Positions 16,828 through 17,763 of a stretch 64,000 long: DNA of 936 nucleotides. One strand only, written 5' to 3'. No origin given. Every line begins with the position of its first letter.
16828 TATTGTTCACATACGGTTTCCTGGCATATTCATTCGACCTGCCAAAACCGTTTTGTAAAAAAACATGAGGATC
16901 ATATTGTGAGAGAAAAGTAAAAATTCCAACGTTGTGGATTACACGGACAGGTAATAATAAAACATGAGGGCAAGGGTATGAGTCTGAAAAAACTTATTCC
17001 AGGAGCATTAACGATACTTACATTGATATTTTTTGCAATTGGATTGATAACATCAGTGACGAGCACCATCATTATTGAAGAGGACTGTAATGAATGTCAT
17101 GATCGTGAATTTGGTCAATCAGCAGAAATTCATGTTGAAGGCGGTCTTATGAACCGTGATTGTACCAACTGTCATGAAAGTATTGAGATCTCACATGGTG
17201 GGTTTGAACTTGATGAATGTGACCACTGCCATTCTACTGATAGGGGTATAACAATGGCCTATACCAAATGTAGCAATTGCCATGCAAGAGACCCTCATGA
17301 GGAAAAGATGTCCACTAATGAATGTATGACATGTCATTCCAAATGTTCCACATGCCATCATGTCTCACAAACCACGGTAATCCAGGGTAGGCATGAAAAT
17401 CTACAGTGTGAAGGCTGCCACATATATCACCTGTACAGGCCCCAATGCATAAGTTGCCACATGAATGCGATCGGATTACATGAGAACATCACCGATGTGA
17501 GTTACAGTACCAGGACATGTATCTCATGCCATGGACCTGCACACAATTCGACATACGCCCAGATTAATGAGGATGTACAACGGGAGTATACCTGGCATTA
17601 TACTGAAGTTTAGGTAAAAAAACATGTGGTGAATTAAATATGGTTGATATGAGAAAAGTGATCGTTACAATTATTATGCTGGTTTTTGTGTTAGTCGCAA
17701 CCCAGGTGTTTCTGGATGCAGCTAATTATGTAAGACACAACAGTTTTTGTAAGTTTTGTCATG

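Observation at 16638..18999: Compact four-gene multiheme cytochrome module: 9-heme and 16-heme membrane-anchored proteins bracketed by two ~80-aa membrane proteins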

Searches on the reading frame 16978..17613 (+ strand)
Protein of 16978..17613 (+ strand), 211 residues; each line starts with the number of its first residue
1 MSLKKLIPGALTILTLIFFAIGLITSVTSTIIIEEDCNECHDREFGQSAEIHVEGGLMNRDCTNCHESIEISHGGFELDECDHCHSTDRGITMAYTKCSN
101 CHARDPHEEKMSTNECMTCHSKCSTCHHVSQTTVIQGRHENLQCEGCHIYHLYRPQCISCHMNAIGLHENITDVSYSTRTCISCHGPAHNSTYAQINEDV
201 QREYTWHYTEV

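Call 4: search_protein_families(library=pfam, proteins=[window:16978-17613:+], max_evalue=1)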
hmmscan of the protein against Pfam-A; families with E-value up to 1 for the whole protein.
window:16978-17613:+ (211 aa): 5 families
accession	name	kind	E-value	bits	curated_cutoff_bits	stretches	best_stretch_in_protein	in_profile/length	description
PF14522.11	Cytochrome_C7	-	1.2e-06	28.7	24.8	2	34-86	13-67/67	Cytochrome c7 and related cytochrome c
PF14537.11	Cytochrom_c3_2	-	9.6e-06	26.4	25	2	156-200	8-48/79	Cytochrome c3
PF22113.1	Mtrc-MtrF_II-IV_dom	-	0.0024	17.9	30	3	156-198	8-48/176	Outer membrane cytochrome MtrC/MtrF-like, domains II/IV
PF20120.5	DUF6510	-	0.035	14.4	26.4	1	91-150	22-81/86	Family of unknown function (DUF6510)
PF02085.21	Cytochrom_CIII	-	0.29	11.9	22.9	0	36-68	32-55/101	Class III cytochrome C family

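Call 5: search_protein_families(library=ncbifam, proteins=[window:16978-17613:+], max_evalue=1)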
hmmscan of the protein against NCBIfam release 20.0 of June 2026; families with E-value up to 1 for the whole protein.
window:16978-17613:+ (211 aa): 2 families
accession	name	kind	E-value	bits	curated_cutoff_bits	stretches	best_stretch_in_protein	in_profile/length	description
TIGR03153.1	cytochr_NrfH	equivalog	0.0026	17.8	134.2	2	27-69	95-136/138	cytochrome c nitrite reductase small subunit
NF045713.1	CxxCH_16_HmcA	equivalog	0.011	14.3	400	1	123-193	79-394/541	sulfate respiration complex hexadecaheme cytochrome HmcA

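Call 28: search_solved_structures(query=window:16978-17613:+, max_evalue=1, show_alignments=2)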
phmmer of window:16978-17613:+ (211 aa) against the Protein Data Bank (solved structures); distinct sequences matched with E-value up to 1: 8.
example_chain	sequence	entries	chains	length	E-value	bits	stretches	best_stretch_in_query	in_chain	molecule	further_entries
1m2k_A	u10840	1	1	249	0.071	16.2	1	32-89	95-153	Silent Information Regulator 2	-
4twi_A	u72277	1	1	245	0.08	16.1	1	32-89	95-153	NAD-dependent protein deacylase 1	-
1m2g_A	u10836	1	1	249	0.082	16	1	32-89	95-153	Silent Information Regulator 2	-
1m2j_A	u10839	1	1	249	0.082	16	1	32-89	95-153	Silent Information Regulator 2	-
1m2h_A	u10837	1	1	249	0.083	16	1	32-89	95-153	Silent Information Regulator 2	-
1ici_A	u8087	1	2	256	0.085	16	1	32-89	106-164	TRANSCRIPTIONAL REGULATORY PROTEIN, SIR2 FAMILY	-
1m2n_A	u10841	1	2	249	0.23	14.6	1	32-89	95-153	Silent Information Regulator 2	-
3oue_A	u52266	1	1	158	0.28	14.3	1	36-161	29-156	Cytochrome c family protein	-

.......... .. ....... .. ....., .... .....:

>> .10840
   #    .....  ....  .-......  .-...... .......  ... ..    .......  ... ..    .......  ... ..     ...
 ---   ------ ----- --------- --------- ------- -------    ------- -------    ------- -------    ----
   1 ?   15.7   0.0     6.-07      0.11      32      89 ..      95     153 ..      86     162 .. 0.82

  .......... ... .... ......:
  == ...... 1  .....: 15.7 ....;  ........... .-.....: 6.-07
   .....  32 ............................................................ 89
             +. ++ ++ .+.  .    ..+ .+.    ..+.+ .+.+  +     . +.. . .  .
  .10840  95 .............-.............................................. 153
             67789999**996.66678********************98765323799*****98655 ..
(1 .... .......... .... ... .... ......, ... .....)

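Call 32: find_homologous_proteins(query=window:16978-17613:+)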
Query window:16978-17613:+ (211 aa): 7 proteins with E <= 0.001 among 94 candidates.
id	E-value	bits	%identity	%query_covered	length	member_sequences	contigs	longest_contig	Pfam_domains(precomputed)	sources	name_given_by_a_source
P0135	9.5e-132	456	92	100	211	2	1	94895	PF14537.12,PF14522.12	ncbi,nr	ncbi:MAG: cytochrome c3 family protein [ANME-2 cluster archaeon]|nr:cytochrome c3 family protein [AN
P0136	7.6e-111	387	78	100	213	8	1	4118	PF14537.12,PF14522.12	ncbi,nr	ncbi:MAG: hypothetical protein M8353_09975 [ANME-2 cluster archaeon]|nr:hypothetical protein [ANME-2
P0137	5.2e-106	371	73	100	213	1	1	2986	PF14537.12,PF14522.12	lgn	-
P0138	5.9e-103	361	72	100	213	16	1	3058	PF14537.12,PF14522.12,PF22113.2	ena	-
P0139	9.6e-103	361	72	99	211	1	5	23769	PF14537.12,PF14522.12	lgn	-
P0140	1.2e-102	360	72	100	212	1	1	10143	PF14537.12,PF14522.12,PF22113.2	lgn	-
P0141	2.2e-81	291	65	100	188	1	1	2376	PF14522.12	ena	-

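Call 57: search_solved_structures(query=A4, max_evalue=10, show_alignments=2)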
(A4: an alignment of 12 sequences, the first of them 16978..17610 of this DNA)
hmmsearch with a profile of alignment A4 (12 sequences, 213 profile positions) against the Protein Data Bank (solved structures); distinct sequences matched with E-value up to 10: 16.
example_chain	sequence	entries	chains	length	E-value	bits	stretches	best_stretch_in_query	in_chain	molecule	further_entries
2e84_A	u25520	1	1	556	0.00015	24.7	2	108-165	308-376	High-molecular-weight cytochrome c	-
1h29_A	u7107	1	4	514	0.00029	23.7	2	33-200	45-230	HIGH-MOLECULAR-WEIGHT CYTOCHROME C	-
1gws_A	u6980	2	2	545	0.00042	23.2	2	33-200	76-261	HIGH-MOLECULAR-WEIGHT CYTOCHROME C | High-molecular-weight cytochrome c precursor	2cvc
7ase_n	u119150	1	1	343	0.0099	18.7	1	124-152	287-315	Translation initiation factor, putative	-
3sj1_X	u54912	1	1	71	0.076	15.8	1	57-106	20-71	CYTOCHROME C7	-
3sel_X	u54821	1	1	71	0.14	15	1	57-106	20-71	CYTOCHROME C7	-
1qdb_A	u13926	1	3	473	0.3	13.9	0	20-87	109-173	CYTOCHROME C NITRITE REDUCTASE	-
1sp3_A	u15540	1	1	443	0.56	13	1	98-190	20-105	cytochrome c, putative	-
2kdx_A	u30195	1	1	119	0.71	12.6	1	61-107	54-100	Hydrogenase/urease nickel incorporation protein hypA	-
6g81_A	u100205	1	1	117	0.73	12.6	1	61-107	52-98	Hydrogenase maturation factor HypA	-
7mnj_A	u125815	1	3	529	0.84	12.4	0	7-46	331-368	E3 SUMO-protein ligase RanBP2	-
2cy3_A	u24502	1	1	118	1.3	11.8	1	74-132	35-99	CYTOCHROME C3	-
28pb_A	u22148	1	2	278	2.2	11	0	36-164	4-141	Cytochrome c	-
1w7o_A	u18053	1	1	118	3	10.6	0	74-132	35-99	CYTOCHROME C3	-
1exk_A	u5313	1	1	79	6.6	9.5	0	80-107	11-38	DNAJ PROTEIN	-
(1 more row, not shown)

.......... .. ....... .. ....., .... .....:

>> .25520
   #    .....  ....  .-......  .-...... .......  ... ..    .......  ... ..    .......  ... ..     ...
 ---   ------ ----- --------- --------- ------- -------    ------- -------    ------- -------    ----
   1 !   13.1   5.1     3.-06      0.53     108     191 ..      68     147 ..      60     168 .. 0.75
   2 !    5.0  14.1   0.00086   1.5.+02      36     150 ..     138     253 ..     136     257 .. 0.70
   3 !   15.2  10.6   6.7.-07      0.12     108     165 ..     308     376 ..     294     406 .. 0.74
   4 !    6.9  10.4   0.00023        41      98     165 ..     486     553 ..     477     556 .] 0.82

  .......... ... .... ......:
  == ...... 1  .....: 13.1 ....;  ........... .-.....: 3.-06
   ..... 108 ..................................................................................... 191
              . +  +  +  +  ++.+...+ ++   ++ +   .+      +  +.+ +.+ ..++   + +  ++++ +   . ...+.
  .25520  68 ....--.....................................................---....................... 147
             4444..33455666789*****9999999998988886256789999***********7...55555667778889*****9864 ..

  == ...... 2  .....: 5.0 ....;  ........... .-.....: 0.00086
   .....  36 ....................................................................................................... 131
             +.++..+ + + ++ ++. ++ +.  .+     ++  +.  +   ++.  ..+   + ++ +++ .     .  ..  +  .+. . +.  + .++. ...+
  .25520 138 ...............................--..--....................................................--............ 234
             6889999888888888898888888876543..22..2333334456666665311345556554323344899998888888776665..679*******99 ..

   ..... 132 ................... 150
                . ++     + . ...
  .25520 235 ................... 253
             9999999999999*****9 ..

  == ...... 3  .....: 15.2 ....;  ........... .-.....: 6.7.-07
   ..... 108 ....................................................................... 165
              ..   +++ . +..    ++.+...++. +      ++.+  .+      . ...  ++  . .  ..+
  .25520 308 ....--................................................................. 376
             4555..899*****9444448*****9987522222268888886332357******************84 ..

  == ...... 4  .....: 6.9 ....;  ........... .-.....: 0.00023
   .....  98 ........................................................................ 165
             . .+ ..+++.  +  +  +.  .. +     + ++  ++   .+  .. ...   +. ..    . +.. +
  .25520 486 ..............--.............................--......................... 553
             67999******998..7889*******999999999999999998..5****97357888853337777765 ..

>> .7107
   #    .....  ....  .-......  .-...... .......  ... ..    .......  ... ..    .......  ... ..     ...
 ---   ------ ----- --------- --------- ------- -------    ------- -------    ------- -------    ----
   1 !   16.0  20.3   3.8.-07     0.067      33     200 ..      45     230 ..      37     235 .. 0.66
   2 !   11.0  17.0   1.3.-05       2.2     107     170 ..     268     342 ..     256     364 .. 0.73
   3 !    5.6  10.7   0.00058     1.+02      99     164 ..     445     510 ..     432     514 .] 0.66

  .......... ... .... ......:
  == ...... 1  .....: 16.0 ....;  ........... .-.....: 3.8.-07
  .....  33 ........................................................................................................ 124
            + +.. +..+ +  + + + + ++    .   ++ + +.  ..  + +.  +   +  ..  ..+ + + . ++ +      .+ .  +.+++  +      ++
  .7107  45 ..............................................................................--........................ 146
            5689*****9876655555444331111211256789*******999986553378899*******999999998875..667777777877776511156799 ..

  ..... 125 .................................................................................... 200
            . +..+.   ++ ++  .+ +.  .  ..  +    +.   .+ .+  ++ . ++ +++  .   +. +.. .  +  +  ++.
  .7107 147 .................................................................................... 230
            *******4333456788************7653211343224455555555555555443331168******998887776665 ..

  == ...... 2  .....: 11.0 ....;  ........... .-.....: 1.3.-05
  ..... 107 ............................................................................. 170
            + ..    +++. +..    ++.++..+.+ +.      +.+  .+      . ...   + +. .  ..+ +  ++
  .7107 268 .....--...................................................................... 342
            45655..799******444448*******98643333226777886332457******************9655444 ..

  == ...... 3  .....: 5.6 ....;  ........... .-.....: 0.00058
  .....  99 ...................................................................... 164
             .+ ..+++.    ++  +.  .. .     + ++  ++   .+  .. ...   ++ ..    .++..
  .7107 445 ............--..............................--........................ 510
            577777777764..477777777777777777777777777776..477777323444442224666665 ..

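Call 58: search_protein_families(library=pfam, alignment_id=A4, max_evalue=0.1)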
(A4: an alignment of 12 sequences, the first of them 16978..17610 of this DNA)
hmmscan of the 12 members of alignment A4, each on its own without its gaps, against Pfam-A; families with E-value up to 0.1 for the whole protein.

A. member 1, window:16978-17610:+ (211 aa): 4 families
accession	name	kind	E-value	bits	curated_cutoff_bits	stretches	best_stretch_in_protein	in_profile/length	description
PF14522.11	Cytochrome_C7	-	1.2e-06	28.7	24.8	1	34-86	13-67/67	Cytochrome c7 and related cytochrome c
PF14537.11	Cytochrom_c3_2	-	9.6e-06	26.4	25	1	156-200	8-48/79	Cytochrome c3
PF22113.1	Mtrc-MtrF_II-IV_dom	-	0.0024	17.9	30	1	156-198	8-48/176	Outer membrane cytochrome MtrC/MtrF-like, domains II/IV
PF20120.5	DUF6510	-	0.035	14.4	26.4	1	91-150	22-81/86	Family of unknown function (DUF6510)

B. families by the number of members that match (of 12 scanned): 8 families
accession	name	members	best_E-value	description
PF14522.11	Cytochrome_C7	12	6.3e-08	Cytochrome c7 and related cytochrome c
PF14537.11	Cytochrom_c3_2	12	9e-07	Cytochrome c3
PF22113.1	Mtrc-MtrF_II-IV_dom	11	6e-06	Outer membrane cytochrome MtrC/MtrF-like, domains II/IV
PF02085.21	Cytochrom_CIII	4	0.0055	Class III cytochrome C family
PF09699.15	Paired_CXXCH_1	3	0.0014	Doubled CXXCH motif (Paired_CXXCH_1)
PF12511.13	DUF3716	2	0.0011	Protein of unknown function (DUF3716)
PF16866.11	PHD_4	1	0.022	PHD-finger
PF20120.5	DUF6510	1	0.035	Family of unknown function (DUF6510)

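Call 78: list_cluster_members(proteins=[window:16638-16892:+, window:16641-16892:+, window:16978-17610:+, window:17640-18743:+, window:18760-18996:+])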
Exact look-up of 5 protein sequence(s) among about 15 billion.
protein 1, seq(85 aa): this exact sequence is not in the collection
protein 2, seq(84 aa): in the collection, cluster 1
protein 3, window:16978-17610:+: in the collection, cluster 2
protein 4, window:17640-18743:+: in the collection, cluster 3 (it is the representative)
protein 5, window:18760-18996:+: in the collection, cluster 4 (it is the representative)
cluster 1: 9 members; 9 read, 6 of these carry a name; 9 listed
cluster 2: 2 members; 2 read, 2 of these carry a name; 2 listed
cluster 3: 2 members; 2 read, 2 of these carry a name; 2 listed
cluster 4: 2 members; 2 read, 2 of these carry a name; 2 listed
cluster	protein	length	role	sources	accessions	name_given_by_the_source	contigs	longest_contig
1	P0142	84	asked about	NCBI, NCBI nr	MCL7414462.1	MAG: hypothetical protein M8349_00135 [ANME-2 cluster archaeon] | hypothetical protein [ANME-2 cluster archaeon]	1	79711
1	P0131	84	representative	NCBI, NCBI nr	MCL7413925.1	MAG: hypothetical protein M8353_09970 [ANME-2 cluster archaeon] | hypothetical protein [ANME-2 cluster archaeon]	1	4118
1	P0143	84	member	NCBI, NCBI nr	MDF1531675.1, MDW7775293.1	MAG: hypothetical protein SCH39_03020 [Methanosarcinales archaeon] | hypothetical protein [ANME-2 cluster archaeon]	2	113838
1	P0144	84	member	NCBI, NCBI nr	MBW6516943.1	MAG: hypothetical protein K0A89_00350 [ANME-2 cluster archaeon] | hypothetical protein [ANME-2 cluster archaeon]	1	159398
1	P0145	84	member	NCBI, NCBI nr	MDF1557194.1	MAG: hypothetical protein P1P80_03305 [ANME-2 cluster archaeon] | hypothetical protein [ANME-2 cluster archaeon]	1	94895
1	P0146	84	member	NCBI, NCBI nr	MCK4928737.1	MAG: hypothetical protein KAR76_03280 [Methanosarcinales archaeon] | hypothetical protein [Methanosarcinales archaeon]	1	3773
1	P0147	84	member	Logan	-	-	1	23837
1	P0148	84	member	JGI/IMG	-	-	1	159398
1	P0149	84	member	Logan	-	-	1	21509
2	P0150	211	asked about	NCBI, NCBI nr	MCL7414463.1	MAG: cytochrome c family protein [ANME-2 cluster archaeon] | cytochrome c family protein [ANME-2 cluster archaeon]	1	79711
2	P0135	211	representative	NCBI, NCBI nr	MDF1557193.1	MAG: cytochrome c3 family protein [ANME-2 cluster archaeon] | cytochrome c3 family protein [ANME-2 cluster archaeon]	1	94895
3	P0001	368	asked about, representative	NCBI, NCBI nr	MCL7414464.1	MAG: cytochrome c3 family protein [ANME-2 cluster archaeon] | cytochrome c3 family protein [ANME-2 cluster archaeon]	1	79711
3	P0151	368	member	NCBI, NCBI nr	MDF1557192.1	MAG: hypothetical protein P1P80_03295 [ANME-2 cluster archaeon] | hypothetical protein [ANME-2 cluster archaeon]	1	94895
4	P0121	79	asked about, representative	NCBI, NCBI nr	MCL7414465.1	MAG: hypothetical protein M8349_00150 [ANME-2 cluster archaeon] | hypothetical protein [ANME-2 cluster archaeon]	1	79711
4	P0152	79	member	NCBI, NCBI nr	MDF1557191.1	MAG: hypothetical protein P1P80_03290 [ANME-2 cluster archaeon] | hypothetical protein [ANME-2 cluster archaeon]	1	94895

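Call 88: predict_structure(alignment_id=A7)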
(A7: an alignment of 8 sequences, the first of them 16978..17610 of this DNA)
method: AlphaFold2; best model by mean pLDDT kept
length: 211 residues; sequences in the alignment: 8
mean_pLDDT: 37.9   pTM: 0.18
mean pLDDT of the five models: 37.9, 33.0, 32.5, 32.0, 32.0
residues with pLDDT >= 90: 0; 70-90: 15; 50-70: 10; < 50: 186
segments of 3 or more residues with pLDDT < 50: 26-211
pLDDT, mean of each block of 10 residues (from residue 1): 64 78 51 34 30 26 30 34 38 34 37 42 34 35 35 34 30 32 34 36 28 27
secondary structure, 60 per line:
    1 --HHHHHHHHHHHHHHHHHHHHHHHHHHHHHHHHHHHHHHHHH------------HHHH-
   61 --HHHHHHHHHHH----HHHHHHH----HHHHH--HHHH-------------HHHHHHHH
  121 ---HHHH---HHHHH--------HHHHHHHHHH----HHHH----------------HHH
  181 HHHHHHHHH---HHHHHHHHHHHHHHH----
elements in order: H3-43 H56-59 H63-73 H78-84 H89-93 H96-99 H113-120 H124-127 H131-135 H144-153 H158-161 H178-189 H193-207
